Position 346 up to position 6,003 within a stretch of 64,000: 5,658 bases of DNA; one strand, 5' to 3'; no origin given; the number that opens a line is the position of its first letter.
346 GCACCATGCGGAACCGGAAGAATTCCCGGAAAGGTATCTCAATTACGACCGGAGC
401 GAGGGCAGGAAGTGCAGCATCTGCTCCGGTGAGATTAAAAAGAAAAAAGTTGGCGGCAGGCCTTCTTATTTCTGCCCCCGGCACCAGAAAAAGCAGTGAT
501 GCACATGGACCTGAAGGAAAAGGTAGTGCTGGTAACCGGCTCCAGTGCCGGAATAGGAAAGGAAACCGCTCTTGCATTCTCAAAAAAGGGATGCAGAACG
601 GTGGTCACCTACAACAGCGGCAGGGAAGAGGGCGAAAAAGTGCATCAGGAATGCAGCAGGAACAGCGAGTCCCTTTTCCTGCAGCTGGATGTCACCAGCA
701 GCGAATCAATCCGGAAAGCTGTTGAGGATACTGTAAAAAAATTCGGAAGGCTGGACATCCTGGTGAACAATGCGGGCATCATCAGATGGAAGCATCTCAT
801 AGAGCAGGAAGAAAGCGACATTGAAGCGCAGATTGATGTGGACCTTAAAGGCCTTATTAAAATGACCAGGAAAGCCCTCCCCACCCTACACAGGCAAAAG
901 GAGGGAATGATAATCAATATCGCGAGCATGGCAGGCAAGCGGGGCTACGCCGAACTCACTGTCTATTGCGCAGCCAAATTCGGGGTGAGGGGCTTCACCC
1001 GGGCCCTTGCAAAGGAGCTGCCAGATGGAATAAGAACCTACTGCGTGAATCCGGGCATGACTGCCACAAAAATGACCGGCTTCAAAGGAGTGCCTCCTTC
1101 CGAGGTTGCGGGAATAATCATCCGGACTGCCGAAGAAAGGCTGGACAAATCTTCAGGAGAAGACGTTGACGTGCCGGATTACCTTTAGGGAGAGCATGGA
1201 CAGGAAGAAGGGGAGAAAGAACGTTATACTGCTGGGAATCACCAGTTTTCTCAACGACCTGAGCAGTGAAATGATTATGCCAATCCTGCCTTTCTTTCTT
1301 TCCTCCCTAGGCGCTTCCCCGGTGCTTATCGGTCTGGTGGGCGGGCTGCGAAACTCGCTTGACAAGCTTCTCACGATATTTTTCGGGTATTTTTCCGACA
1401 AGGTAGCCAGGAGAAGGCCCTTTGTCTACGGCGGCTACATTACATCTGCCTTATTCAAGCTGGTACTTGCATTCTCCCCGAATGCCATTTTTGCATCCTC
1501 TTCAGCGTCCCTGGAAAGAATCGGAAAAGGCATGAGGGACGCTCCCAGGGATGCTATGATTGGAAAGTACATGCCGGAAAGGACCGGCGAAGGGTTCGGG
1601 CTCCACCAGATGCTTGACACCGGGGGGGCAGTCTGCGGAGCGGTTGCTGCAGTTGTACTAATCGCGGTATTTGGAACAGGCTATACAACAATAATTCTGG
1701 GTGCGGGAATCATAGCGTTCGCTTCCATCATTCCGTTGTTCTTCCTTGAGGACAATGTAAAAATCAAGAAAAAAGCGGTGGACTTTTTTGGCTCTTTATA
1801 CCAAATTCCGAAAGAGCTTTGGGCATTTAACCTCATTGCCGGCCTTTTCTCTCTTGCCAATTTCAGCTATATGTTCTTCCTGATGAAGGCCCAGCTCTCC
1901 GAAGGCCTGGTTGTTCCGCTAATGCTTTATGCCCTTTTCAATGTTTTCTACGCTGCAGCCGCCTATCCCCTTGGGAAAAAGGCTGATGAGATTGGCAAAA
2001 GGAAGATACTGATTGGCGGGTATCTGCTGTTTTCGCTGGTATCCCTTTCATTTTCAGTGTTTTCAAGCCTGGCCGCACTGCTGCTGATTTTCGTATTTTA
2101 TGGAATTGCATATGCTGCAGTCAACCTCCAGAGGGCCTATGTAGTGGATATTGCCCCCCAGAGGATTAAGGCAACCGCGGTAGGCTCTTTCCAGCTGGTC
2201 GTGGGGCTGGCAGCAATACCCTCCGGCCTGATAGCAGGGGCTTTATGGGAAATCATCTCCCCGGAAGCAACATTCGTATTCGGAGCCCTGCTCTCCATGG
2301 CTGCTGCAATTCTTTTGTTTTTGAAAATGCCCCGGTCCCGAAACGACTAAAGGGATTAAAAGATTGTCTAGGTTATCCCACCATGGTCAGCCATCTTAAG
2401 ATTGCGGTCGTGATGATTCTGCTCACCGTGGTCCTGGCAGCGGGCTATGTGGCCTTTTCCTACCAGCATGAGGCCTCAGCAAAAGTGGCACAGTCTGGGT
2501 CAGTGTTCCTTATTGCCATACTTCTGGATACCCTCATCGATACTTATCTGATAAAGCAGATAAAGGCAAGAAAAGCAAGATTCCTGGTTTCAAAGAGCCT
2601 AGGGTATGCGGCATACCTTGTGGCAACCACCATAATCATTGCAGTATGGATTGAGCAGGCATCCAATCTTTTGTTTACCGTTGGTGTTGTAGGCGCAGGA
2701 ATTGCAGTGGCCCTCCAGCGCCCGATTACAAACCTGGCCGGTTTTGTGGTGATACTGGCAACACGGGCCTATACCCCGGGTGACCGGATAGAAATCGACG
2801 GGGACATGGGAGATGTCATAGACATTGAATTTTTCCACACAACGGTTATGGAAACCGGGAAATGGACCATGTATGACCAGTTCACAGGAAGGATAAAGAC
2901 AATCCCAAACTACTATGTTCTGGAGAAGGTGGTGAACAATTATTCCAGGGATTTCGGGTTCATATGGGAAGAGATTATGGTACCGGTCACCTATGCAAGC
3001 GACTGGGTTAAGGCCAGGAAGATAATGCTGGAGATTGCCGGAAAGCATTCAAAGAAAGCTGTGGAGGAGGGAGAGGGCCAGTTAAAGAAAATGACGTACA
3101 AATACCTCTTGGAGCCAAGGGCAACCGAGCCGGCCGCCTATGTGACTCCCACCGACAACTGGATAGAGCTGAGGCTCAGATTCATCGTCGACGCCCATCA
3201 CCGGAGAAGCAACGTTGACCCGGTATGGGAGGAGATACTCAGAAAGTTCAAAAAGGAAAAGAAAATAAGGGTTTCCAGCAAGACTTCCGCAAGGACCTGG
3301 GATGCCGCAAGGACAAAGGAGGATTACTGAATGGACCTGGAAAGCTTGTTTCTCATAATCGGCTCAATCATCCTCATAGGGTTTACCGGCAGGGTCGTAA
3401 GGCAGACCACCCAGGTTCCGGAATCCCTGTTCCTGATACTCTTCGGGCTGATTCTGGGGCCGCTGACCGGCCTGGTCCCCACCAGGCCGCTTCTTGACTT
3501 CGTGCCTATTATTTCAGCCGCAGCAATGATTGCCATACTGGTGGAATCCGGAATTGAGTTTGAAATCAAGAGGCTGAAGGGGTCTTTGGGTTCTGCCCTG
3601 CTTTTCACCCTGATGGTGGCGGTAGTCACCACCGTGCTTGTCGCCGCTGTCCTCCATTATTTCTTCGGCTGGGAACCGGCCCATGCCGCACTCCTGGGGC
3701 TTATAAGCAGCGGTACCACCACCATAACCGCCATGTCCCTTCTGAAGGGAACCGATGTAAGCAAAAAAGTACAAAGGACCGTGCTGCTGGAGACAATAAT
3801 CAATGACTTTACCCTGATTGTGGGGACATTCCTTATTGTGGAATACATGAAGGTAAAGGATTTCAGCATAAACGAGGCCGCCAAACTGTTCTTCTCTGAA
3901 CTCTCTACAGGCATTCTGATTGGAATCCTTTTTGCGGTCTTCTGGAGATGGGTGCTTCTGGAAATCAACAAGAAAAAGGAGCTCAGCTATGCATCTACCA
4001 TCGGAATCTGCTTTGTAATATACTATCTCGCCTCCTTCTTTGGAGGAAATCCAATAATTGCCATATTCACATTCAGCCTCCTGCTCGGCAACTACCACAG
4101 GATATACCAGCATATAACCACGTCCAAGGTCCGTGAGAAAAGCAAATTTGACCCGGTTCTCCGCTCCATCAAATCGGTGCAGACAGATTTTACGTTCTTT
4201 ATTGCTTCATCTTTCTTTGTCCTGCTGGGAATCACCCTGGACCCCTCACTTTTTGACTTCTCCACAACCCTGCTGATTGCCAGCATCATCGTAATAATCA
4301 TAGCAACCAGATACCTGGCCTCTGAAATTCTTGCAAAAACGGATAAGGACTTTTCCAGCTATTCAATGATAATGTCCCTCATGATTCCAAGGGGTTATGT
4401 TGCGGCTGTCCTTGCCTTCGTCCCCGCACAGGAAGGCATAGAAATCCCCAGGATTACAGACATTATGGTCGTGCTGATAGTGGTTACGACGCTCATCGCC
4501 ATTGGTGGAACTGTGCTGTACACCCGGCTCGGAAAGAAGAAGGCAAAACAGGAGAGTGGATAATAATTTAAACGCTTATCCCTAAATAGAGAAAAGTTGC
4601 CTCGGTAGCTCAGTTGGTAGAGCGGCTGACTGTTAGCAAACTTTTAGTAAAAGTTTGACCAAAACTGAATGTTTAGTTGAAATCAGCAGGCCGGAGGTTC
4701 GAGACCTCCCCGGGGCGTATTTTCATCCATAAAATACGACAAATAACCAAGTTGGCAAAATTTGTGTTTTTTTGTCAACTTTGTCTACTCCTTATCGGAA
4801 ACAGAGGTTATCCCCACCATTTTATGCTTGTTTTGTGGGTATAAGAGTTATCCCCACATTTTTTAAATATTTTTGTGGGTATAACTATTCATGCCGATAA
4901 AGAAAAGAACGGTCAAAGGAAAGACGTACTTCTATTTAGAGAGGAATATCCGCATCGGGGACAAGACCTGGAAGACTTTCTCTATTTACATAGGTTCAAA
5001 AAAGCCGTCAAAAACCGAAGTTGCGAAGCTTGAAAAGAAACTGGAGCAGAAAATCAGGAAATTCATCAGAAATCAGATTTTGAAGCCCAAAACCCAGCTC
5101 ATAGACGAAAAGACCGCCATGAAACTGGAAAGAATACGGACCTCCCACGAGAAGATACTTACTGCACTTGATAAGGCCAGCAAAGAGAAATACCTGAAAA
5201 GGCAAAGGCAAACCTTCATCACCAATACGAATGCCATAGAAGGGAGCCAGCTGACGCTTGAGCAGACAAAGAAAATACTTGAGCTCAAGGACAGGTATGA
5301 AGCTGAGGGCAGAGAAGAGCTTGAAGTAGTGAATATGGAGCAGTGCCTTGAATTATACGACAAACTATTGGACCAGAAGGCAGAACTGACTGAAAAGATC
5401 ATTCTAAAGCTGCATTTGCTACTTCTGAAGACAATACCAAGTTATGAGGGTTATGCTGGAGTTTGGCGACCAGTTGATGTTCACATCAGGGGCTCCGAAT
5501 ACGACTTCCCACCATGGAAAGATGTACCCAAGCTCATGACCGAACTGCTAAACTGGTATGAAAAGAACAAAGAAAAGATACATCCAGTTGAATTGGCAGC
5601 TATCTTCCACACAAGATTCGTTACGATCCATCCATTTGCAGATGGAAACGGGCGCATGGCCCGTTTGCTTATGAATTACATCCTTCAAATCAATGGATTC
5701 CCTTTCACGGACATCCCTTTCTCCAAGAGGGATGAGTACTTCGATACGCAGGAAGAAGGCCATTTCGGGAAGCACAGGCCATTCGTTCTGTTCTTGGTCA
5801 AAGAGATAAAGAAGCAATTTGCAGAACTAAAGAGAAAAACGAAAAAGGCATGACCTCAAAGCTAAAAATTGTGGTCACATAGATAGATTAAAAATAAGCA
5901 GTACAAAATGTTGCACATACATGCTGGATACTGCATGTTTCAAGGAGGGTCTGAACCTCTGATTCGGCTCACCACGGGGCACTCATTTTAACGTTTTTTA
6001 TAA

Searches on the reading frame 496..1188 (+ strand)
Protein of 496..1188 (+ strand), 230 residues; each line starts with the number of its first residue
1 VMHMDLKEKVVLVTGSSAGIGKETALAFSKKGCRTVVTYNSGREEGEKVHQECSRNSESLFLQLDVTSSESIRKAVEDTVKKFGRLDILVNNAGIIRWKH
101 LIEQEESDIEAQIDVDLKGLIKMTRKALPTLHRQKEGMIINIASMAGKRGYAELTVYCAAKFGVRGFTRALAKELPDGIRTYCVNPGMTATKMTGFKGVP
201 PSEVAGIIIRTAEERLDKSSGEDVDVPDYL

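Call 87: search_protein_families(library=pfam, proteins=[window:496-1188:+], max_evalue=0.00001)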
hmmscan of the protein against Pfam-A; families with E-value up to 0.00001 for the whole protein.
window:496-1188:+ (230 aa): 3 families
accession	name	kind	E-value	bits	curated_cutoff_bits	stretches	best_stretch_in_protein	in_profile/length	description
PF00106.31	adh_short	-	1.3e-58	198.2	26.6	1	9-195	1-188/195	short chain dehydrogenase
PF13561.12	adh_short_C2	-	1.2e-44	153.1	27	1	18-194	6-181/236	Enoyl-(Acyl carrier protein) reductase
PF08659.16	KR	-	2.1e-11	44.5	22.6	1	11-169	3-161/180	KR domain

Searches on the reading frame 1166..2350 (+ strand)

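Call 87: search_protein_families(library=pfam, proteins=[window:1166-2350:+], max_evalue=0.00001)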
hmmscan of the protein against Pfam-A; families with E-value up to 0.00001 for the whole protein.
window:1166-2350:+ (394 aa): 2 families
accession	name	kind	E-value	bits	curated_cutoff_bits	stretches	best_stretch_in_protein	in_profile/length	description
PF07690.21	MFS_1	-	2.6e-37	129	33.4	2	24-249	2-235/347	Major Facilitator Superfamily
PF12832.13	MFS_1_like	-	3.9e-11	43.1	25.2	1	37-372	18-373/373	MFS_1 like family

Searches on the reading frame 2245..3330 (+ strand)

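Call 87: search_protein_families(library=pfam, proteins=[window:2245-3330:+], max_evalue=0.00001)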
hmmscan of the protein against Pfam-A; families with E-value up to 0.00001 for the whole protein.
window:2245-3330:+ (361 aa): 1 family
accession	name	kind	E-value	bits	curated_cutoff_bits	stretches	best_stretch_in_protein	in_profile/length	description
PF00924.24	MS_channel_2nd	-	7.5e-10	39.2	20.2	1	160-235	2-68/68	Mechanosensitive ion channel, beta-domain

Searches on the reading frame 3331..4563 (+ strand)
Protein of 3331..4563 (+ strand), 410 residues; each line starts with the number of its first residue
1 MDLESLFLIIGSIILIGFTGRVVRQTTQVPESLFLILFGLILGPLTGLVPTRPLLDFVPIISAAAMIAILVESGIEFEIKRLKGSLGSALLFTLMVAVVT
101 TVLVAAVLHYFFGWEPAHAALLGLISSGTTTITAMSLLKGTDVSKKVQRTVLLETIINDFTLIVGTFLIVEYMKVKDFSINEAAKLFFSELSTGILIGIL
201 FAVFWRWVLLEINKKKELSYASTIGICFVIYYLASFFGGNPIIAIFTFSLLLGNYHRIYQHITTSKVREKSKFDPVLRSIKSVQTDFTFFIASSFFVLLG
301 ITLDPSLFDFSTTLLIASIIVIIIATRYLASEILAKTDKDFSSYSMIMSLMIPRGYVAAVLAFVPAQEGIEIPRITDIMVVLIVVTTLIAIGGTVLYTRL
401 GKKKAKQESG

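Call 87: search_protein_families(library=pfam, proteins=[window:3331-4563:+], max_evalue=0.00001)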
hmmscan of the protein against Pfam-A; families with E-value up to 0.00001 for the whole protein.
window:3331-4563:+ (410 aa): 1 family
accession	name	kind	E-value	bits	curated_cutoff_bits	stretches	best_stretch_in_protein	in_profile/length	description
PF00999.27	Na_H_Exchanger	-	1.6e-40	139.5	26.2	1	18-390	5-365/375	Sodium/hydrogen exchanger, transmembrane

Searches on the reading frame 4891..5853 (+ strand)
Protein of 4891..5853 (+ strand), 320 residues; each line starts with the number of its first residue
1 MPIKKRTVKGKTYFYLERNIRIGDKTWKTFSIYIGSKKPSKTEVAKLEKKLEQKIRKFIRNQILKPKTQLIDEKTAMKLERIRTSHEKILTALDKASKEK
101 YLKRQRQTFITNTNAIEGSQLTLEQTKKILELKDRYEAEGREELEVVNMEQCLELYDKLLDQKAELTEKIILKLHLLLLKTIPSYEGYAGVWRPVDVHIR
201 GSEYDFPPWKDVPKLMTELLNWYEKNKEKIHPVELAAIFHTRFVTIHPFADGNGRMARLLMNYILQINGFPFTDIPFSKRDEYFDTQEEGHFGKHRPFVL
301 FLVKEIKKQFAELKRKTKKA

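Call 87: search_protein_families(library=pfam, proteins=[window:4891-5853:+], max_evalue=0.00001)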
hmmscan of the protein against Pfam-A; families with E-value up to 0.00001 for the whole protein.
window:4891-5853:+ (320 aa): 1 family
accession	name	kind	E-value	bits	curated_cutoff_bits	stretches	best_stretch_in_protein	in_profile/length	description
PF02661.23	Fic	-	2.7e-25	89.5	24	1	166-265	2-93/93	Fic/DOC family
